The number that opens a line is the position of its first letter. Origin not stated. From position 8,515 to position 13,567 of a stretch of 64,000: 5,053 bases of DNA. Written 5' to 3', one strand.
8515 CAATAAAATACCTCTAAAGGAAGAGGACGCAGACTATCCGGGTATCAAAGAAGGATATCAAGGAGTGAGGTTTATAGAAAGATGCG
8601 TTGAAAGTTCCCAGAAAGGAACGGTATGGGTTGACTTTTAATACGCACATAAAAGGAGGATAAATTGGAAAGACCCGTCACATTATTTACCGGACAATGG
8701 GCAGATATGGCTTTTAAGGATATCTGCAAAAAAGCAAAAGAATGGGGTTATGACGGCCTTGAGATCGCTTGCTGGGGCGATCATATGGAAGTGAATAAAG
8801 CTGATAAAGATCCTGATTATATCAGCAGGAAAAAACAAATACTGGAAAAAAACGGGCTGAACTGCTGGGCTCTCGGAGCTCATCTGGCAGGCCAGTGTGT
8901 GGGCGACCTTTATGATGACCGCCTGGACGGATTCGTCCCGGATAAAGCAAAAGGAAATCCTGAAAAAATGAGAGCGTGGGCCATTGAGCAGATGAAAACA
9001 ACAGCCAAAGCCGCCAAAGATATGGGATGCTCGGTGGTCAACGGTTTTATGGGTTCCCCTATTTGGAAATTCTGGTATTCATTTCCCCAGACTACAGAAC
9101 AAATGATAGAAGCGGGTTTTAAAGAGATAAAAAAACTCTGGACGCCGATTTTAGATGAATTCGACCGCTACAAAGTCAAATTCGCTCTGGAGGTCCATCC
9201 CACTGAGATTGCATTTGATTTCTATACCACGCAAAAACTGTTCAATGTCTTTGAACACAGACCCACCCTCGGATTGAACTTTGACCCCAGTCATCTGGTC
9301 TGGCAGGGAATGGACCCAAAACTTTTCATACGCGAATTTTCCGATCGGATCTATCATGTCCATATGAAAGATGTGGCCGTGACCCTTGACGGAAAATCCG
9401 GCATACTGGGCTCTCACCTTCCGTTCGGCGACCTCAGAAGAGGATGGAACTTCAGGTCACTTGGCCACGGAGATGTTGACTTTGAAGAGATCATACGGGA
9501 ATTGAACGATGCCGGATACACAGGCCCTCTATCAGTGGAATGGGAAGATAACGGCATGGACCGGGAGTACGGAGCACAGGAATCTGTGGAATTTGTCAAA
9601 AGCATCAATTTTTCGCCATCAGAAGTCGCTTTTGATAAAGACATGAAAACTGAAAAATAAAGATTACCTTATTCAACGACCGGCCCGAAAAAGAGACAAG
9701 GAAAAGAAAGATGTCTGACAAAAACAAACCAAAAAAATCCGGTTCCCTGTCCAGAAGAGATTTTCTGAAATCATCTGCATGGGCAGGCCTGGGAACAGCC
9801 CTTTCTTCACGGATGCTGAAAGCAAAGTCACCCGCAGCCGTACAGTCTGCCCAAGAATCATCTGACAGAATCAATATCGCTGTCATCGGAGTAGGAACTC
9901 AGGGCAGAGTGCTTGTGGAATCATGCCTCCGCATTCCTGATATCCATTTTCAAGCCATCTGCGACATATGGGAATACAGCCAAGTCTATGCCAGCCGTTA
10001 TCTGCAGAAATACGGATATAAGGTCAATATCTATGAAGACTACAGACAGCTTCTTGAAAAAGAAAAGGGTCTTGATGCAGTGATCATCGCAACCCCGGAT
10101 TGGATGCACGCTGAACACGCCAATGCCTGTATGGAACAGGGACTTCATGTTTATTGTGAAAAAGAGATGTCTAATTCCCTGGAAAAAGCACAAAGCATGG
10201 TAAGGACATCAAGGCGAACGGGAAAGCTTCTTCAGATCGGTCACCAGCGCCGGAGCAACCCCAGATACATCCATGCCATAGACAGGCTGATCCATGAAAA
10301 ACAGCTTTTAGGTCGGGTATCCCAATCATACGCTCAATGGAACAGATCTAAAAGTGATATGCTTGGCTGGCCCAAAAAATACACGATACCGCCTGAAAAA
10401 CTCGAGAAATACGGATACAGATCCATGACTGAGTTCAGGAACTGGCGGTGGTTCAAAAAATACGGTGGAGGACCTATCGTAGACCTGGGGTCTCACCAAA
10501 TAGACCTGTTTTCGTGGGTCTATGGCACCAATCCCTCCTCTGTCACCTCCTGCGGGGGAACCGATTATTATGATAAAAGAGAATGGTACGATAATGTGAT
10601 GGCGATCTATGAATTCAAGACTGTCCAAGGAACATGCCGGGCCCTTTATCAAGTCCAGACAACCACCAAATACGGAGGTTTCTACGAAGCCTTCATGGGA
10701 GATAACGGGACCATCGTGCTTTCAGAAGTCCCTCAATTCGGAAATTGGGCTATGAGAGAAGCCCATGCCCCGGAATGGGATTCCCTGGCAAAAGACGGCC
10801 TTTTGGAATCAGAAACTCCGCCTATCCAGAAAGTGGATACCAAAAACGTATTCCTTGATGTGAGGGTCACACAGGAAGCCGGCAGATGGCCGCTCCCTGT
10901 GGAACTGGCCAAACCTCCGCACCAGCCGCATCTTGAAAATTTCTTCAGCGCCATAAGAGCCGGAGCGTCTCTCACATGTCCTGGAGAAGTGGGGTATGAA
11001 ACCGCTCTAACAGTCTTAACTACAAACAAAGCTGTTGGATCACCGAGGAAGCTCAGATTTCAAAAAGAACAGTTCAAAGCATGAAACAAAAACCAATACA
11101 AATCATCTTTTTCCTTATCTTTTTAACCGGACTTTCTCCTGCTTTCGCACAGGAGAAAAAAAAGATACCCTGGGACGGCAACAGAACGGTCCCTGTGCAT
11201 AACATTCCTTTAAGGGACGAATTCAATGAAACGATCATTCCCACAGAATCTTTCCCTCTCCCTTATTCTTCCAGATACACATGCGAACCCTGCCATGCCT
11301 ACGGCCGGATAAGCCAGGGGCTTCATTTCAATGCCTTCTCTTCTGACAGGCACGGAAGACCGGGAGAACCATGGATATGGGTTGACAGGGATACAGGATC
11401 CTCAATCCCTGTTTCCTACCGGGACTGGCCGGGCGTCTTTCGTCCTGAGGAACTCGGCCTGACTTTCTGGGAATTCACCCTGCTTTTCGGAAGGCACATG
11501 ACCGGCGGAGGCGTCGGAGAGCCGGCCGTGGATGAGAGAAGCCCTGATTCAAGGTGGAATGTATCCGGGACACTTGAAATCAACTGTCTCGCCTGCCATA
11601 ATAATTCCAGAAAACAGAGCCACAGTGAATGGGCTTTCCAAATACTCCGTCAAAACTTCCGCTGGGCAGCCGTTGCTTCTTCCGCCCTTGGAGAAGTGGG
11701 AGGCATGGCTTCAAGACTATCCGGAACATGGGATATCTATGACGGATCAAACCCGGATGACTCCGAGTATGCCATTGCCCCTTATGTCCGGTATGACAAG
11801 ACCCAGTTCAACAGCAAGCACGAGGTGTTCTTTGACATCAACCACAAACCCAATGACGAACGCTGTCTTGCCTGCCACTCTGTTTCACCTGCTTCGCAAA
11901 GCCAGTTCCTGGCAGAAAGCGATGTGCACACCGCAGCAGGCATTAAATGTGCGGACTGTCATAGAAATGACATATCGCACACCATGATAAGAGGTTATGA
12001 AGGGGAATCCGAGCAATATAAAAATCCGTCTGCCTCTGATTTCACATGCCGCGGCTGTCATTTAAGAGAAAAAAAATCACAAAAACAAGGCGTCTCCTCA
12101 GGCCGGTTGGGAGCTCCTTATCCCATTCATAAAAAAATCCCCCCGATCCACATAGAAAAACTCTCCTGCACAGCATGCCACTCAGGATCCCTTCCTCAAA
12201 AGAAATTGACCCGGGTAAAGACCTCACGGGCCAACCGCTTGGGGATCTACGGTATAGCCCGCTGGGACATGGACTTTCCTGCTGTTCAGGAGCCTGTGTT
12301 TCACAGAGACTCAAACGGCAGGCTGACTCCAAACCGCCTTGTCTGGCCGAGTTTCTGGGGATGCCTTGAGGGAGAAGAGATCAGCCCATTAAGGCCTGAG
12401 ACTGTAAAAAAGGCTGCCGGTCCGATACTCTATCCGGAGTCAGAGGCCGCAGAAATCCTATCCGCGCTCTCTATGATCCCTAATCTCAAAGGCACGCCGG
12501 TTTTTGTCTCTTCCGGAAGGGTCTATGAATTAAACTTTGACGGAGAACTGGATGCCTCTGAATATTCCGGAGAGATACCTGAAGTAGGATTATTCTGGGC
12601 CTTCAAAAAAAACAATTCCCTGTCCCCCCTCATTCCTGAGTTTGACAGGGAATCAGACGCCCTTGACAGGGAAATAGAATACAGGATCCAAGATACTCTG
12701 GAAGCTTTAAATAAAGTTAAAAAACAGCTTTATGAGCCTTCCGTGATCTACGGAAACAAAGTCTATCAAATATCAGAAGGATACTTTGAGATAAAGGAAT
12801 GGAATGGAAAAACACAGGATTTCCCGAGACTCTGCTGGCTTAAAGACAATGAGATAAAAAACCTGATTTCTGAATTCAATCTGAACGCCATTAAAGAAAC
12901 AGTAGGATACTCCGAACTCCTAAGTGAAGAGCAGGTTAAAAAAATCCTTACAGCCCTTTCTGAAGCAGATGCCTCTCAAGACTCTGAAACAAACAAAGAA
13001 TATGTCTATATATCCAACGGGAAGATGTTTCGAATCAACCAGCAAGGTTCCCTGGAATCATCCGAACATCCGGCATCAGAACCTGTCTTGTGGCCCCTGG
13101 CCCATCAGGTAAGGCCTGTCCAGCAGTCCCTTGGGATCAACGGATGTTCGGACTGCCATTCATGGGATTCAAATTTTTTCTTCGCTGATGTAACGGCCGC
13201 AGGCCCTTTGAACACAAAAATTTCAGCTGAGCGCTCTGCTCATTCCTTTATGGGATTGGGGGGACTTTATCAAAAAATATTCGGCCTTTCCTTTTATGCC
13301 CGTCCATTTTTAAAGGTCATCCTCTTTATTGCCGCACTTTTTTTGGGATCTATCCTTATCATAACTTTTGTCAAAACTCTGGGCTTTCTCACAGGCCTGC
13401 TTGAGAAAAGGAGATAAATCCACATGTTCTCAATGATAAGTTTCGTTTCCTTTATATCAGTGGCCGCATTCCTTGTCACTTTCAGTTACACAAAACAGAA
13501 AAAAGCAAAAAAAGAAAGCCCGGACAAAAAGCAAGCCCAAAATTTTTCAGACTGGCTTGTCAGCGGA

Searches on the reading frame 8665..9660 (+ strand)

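Call 8: search_protein_families(library=pfam, proteins=[window:8665-9660:+], max_evalue=0.001)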
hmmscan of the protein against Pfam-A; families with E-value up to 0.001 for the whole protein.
window:8665-9660:+ (331 aa): 1 family
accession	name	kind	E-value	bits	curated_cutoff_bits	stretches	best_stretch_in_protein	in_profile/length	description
PF01261.30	AP_endonuc_2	-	4.7e-43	148.1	31.1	1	22-313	2-248/249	Xylose isomerase-like TIM barrel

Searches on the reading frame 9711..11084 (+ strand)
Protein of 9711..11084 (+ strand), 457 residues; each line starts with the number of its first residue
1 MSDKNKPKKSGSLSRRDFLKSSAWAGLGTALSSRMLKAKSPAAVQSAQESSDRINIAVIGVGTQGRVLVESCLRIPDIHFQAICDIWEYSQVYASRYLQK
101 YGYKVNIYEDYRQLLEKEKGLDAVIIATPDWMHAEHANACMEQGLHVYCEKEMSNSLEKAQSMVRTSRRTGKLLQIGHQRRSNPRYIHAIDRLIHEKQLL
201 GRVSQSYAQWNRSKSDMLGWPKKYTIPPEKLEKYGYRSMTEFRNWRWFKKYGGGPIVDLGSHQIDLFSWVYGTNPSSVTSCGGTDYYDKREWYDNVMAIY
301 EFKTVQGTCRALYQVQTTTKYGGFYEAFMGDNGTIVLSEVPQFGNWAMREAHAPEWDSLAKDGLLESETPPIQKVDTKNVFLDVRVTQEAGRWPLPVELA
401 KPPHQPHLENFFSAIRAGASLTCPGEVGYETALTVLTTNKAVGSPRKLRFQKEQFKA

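Call 8: search_protein_families(library=pfam, proteins=[window:9711-11084:+], max_evalue=0.001)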
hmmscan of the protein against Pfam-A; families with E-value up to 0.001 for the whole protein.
window:9711-11084:+ (457 aa): 5 families
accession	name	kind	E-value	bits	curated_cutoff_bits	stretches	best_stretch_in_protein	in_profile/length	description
PF01408.29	GFO_IDH_MocA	-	9.5e-18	65.5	24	1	54-178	1-120/120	Oxidoreductase family, NAD-binding Rossmann fold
PF22725.1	GFO_IDH_MocA_C3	-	5.7e-13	49.4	27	1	241-335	31-123/124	GFO/IDH/MocA C-terminal domain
PF02894.22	GFO_IDH_MocA_C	-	5.2e-11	43.2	22.9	1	236-346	23-129/218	Oxidoreductase family, C-terminal alpha/beta domain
PF03435.24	Sacchrp_dh_NADP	-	7.7e-05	23.5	25.1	1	56-155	1-100/129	Saccharopine dehydrogenase NADP binding domain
PF10518.14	TAT_signal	-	0.00065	20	22.7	0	13-31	2-20/21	TAT (twin-arginine translocation) pathway signal sequence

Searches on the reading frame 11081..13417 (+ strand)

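Call 8: search_protein_families(library=pfam, proteins=[window:11081-13417:+], max_evalue=0.001)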
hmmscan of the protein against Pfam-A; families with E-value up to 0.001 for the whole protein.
window:11081-13417:+ (778 aa): 3 families
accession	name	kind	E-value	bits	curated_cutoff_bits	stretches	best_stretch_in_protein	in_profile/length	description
PF14522.11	Cytochrome_C7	-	7.2e-08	32.6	24.8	0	279-368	4-67/67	Cytochrome c7 and related cytochrome c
PF14537.11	Cytochrom_c3_2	-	1.3e-06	29.2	25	1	282-370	1-67/79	Cytochrome c3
PF22113.1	Mtrc-MtrF_II-IV_dom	-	1.5e-05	25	30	0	251-300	112-169/176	Outer membrane cytochrome MtrC/MtrF-like, domains II/IV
